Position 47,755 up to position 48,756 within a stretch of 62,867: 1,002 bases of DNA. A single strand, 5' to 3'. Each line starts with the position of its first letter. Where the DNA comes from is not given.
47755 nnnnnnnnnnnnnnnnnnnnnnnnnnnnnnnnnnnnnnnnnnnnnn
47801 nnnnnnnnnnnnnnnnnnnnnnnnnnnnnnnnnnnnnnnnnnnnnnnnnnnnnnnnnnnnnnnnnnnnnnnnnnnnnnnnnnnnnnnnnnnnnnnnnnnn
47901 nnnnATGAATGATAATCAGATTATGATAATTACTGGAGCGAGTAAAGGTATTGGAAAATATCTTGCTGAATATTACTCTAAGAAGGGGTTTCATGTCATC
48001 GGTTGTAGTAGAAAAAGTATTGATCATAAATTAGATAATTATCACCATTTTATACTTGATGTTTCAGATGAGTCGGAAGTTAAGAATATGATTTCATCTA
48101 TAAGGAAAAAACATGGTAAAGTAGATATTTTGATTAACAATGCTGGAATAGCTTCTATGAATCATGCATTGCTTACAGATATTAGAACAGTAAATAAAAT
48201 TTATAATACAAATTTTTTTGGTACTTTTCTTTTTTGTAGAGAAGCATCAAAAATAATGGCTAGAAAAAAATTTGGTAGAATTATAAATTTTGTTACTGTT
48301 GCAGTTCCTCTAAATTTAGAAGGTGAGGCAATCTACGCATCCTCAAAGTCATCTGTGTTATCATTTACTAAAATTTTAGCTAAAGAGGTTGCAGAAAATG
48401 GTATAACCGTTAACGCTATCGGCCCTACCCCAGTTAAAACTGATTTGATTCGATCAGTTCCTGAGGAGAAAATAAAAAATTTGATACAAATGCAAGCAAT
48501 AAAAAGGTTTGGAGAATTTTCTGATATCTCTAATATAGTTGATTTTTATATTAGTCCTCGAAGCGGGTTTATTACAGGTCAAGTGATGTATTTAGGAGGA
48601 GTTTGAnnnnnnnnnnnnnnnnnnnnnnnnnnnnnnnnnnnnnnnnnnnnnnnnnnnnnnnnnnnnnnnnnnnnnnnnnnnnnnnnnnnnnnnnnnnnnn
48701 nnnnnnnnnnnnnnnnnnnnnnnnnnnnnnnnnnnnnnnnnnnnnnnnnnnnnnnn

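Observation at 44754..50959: Legionaminic-acid-type gene order interrupted by an ACP / FabG-like SDR / AMP-ligase module: ACP-dependent N-acylation of a nonulosonate precursor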

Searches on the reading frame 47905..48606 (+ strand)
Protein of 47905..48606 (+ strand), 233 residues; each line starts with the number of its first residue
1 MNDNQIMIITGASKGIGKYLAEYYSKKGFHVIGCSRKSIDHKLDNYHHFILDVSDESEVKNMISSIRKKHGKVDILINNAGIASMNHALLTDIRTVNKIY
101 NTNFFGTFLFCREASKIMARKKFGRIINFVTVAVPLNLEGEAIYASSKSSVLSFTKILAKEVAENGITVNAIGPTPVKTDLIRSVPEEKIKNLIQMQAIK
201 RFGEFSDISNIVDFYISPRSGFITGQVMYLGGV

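Call 4: search_protein_families(library=pfam, proteins=[window:47905-48606:+])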
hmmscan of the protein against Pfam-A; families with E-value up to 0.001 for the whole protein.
window:47905-48606:+ (233 aa): 3 families
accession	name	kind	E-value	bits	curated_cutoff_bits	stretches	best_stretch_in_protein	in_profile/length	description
PF00106.31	adh_short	-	3.1e-45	154.5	26.6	1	6-188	2-193/195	short chain dehydrogenase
PF13561.12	adh_short_C2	-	2.1e-44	152.3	27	1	11-230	1-231/236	Enoyl-(Acyl carrier protein) reductase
PF01370.27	Epimerase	-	6.5e-06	26.2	20.9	1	7-132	1-116/240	NAD dependent epimerase/dehydratase family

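Call 5: search_protein_families(library=ncbifam, proteins=[window:47905-48606:+], max_evalue=0.01)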
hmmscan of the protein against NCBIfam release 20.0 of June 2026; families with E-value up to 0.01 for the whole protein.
window:47905-48606:+ (233 aa): 236 families (the best 25 are shown)
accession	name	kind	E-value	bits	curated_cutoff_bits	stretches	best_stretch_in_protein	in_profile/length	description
TIGR01830.1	3oxo_ACP_reduc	equivalog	7.6e-51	173.1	297.75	1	8-232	2-236/239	3-oxoacyl-[acyl-carrier-protein] reductase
NF009466.0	PRK12826.1-2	subfamily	2.3e-47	161.6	222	1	4-230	3-240/248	3-oxoacyl-ACP reductase FabG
NF004198.0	PRK05653.1-3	equivalog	6.7e-47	160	296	1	3-232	6-244/248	3-oxoacyl-ACP reductase FabG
NF004197.0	PRK05653.1-1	equivalog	1.8e-44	152.3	332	1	3-232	6-244/249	3-oxoacyl-ACP reductase FabG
NF005559.1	PRK07231.1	subfamily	2.8e-44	151.5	215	1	3-232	3-245/249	glucose 1-dehydrogenase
NF005309.0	PRK06841.1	subfamily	4.4e-43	147.6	286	1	4-231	15-249/255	GolD/DthD family dehydrogenase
NF004199.0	PRK05653.1-4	equivalog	9.2e-43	146.6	301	1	5-232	6-243/247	3-oxoacyl-ACP reductase FabG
NF009464.0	PRK12824.1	subfamily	1.8e-42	145.7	269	1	4-231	2-239/245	3-oxoacyl-ACP reductase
NF047923.1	pyridox_DH_SDR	equivalog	2.8e-41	141.7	325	1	4-229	3-235/243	pyridoxal 4-dehydrogenase, SDR-type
NF005753.0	PRK07577.1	equivalog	3.1e-41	141.5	310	1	4-232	3-230/237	SDR family oxidoreductase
TIGR01829.1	AcAcCoA_reduct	subfamily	7.2e-40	137.2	302.1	1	6-232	2-238/242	acetoacetyl-CoA reductase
NF053542.1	FlxB_rubin_SDR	equivalog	1.2e-39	136.5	340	1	6-232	2-237/239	flexirubin biosynthesis SDR family reductase FlxB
NF005007.0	PRK06398.1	equivalog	7.2e-39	133.5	341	1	4-232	7-243/259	aldose dehydrogenase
NF009093.0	PRK12429.1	subfamily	1.2e-38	132.8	258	1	3-230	4-252/259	3-hydroxybutyrate dehydrogenase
NF005893.0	PRK07856.1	equivalog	2.6e-38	131.7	255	1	3-232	8-239/255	SDR family oxidoreductase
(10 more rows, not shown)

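Call 38: search_solved_structures(query=window:47905-48606:+, max_evalue=1e-25)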
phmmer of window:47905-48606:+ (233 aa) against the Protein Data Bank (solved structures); distinct sequences matched with E-value up to 1e-25: 61 (the best 60 are shown).
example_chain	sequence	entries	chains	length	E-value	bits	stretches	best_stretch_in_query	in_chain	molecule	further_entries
7emg_A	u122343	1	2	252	1.8e-38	135.4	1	4-232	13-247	3-oxoacyl-[acyl-carrier-protein] reductase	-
1i01_A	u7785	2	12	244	1.5e-37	132.3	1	4-232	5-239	BETA-KETOACYL [ACP] REDUCTASE | 3-oxoacyl-[acyl-carrier protein] reductase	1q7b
1q7c_A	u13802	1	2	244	5.6e-37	130.5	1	4-232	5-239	3-oxoacyl-[acyl-carrier protein] reductase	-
3tzh_A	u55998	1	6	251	8.3e-37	129.9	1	4-232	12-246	3-oxoacyl-[acyl-carrier protein] reductase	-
4wjz_A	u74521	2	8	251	8.4e-37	129.9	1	4-232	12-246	3-oxoacyl-[acyl-carrier-protein] reductase FabG | 3-oxoacyl-[acyl-carrier protein] reductase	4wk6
2et6_A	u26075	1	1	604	1.2e-36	129.4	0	4-196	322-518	(3R)-hydroxyacyl-CoA dehydrogenase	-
6t5x_A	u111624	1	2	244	1.5e-36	129.1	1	4-232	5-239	3-oxoacyl-[acyl-carrier-protein] reductase FabG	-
5cdy_A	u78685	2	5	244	2e-36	128.7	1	4-232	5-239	3-oxoacyl-[acyl-carrier protein] reductase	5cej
6t7m_A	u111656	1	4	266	2.1e-36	128.7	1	4-232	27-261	3-oxoacyl-[acyl-carrier-protein] reductase FabG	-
3op4_A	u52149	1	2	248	2.1e-36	128.6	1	4-232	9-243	3-oxoacyl-[acyl-carrier protein] reductase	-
3rro_A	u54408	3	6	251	2.2e-36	128.6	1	4-232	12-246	3-ketoacyl-(acyl-carrier-protein) reductase | 3-oxoacyl-[acyl-carrier protein] reductase | 3-oxoacyl-[acyl-carrier-protein] reductase FabG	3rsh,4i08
2c07_A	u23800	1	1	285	2.8e-36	128.2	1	3-232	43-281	3-OXOACYL-(ACYL-CARRIER PROTEIN) REDUCTASE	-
6t77_A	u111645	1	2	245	3.1e-36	128.1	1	4-232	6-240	3-oxoacyl-ACP reductase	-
2hq1_A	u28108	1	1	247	5e-36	127.4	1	6-232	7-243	Glucose/ribitol dehydrogenase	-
5end_A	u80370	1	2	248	5.6e-36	127.2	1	4-232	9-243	3-oxoacyl-[acyl-carrier-protein] reductase FabG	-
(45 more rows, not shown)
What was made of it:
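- Checked: The best PDB hits are FabG (E = 1e-38, call 38).
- The SDR's closest solved relatives are FabG 3-oxoacyl-ACP reductases (call 38).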

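Call 82: search_solved_structures(query=window:47905-48606:+, max_evalue=1e-36, show_alignments=2)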
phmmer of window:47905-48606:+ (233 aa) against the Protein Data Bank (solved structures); distinct sequences matched with E-value up to 1e-36: 5.
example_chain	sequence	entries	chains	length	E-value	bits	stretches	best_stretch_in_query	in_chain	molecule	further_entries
7emg_A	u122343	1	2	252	1.8e-38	135.4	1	4-232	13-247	3-oxoacyl-[acyl-carrier-protein] reductase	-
1i01_A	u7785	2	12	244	1.5e-37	132.3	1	4-232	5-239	BETA-KETOACYL [ACP] REDUCTASE | 3-oxoacyl-[acyl-carrier protein] reductase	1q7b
1q7c_A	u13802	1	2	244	5.6e-37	130.5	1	4-232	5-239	3-oxoacyl-[acyl-carrier protein] reductase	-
3tzh_A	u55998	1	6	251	8.3e-37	129.9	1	4-232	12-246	3-oxoacyl-[acyl-carrier protein] reductase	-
4wjz_A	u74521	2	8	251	8.4e-37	129.9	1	4-232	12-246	3-oxoacyl-[acyl-carrier-protein] reductase FabG | 3-oxoacyl-[acyl-carrier protein] reductase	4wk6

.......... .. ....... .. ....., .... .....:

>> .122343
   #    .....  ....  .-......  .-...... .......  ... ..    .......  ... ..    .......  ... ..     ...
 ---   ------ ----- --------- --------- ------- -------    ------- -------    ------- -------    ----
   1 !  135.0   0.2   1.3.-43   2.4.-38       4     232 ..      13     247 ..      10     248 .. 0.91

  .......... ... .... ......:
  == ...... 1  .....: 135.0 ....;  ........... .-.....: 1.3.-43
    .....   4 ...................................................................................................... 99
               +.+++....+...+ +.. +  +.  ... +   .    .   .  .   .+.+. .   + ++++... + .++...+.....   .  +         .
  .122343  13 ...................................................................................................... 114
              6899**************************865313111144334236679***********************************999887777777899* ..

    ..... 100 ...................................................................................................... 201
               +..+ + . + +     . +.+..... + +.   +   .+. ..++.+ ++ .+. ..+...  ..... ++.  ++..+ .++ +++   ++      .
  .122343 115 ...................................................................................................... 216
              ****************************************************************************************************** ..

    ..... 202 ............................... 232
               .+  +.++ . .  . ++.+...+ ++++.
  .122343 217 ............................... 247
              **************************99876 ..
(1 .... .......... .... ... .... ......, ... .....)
